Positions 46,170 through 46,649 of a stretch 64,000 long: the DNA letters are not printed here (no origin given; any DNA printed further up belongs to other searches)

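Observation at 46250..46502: Cys/His-rich C-terminal module of the Cu-ATPase with its own Shine-Dalgarno and ATG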

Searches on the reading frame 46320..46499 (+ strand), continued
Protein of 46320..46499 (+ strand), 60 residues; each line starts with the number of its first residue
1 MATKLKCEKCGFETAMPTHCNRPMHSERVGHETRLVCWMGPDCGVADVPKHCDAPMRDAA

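Call 67: search_protein_families(library=pfam, proteins=[L075:5238-5960:+, L075:6243-6710:-, L080:5132-5971:+, L069:6397-7353:+, L069:4366-5739:-, L059:2967-5486:+, L059:6252-6686:-, L064:1616-4726:+, L064:5541-5969:+, L088:6351-7349:+], max_evalue=0.0001)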
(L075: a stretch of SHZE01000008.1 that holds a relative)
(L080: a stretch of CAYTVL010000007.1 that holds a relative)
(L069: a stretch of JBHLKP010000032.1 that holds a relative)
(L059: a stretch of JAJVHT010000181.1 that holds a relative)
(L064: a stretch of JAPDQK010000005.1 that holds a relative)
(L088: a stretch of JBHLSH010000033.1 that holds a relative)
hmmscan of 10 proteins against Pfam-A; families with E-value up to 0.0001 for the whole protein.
L075:5238-5960:+ (241 aa): 4 families
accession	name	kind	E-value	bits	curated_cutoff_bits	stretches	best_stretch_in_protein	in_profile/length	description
PF00561.26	Abhydrolase_1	-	7.8e-08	32.7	25.8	1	89-147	60-114/245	alpha/beta hydrolase fold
PF12697.13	Abhydrolase_6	-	4.2e-06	28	26.3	1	38-158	1-118/217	Alpha/beta hydrolase family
PF07819.20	PGAP1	-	1.2e-05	25.7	24.3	1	95-135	89-132/233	PGAP1-like alpha/beta domain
PF02450.21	LCAT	-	1.6e-05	24.7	21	1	29-138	45-168/392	Lecithin:cholesterol acyltransferase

L075:6243-6710:- (155 aa): 0 families

L080:5132-5971:+ (280 aa): 2 families
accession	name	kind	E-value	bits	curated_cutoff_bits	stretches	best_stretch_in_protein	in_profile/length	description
PF00561.26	Abhydrolase_1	-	6.1e-08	33.1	25.8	1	109-162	52-112/245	alpha/beta hydrolase fold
PF07819.20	PGAP1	-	1.1e-06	29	24.3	1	120-163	85-131/233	PGAP1-like alpha/beta domain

L069:6397-7353:+ (319 aa): 1 family
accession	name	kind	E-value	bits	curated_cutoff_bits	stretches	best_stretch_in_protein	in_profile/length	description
PF03239.20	FTR1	-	5.8e-42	144.4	25.3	1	13-257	5-262/284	Iron permease FTR1 family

L069:4366-5739:- (457 aa): 2 families
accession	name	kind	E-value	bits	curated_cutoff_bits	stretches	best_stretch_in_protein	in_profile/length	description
PF00016.26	RuBisCO_large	-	5.9e-32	111.5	30.1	1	190-447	35-299/299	Ribulose bisphosphate carboxylase large chain, catalytic domain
PF02788.21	RuBisCO_large_N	-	4.7e-05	24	20.7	1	34-149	12-120/120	Ribulose bisphosphate carboxylase large chain, N-terminal domain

L059:2967-5486:+ (840 aa): 1 family
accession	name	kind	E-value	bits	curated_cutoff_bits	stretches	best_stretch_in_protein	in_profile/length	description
PF00873.25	ACR_tran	-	5.5e-167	557.8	28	1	2-817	262-1019/1021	AcrB/AcrD/AcrF family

L059:6252-6686:- (144 aa): 0 families

L064:1616-4726:+ (1037 aa): 2 families
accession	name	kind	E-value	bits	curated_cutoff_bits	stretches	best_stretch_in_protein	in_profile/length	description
PF00873.25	ACR_tran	-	1e-233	778.7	28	1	5-1026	1-1019/1021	AcrB/AcrD/AcrF family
PF03176.21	MMPL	-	2.5e-07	30.4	20.5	0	338-510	143-316/333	MMPL family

L064:5541-5969:+ (143 aa): 1 family
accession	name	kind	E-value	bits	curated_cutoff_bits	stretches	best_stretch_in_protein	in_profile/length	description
PF00403.32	HMA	-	8.4e-17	61.8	24.8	1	59-119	2-62/62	Heavy-metal-associated domain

L088:6351-7349:+ (333 aa): 1 family
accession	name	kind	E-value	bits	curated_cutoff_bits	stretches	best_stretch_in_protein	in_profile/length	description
PF03239.20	FTR1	-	5.3e-42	144.5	25.3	1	21-236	5-222/284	Iron permease FTR1 family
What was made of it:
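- Other neighbours are an RND pump plus an HMA protein, and an FTR1 permease (call 67). Some free-standing members sit next to unrelated genes, for example an alpha/beta hydrolase (call 67).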

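Call 71: search_protein_families(library=pfam, proteins=[L003:2443-3027:-], max_evalue=0.1)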
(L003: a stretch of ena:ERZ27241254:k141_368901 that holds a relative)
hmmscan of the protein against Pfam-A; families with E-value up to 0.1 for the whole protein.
L003:2443-3027:- (194 aa): 1 family
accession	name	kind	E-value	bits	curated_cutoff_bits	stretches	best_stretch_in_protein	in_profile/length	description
PF13473.12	Cupredoxin_1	-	0.0033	17.8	27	1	108-187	31-104/104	Cupredoxin-like domain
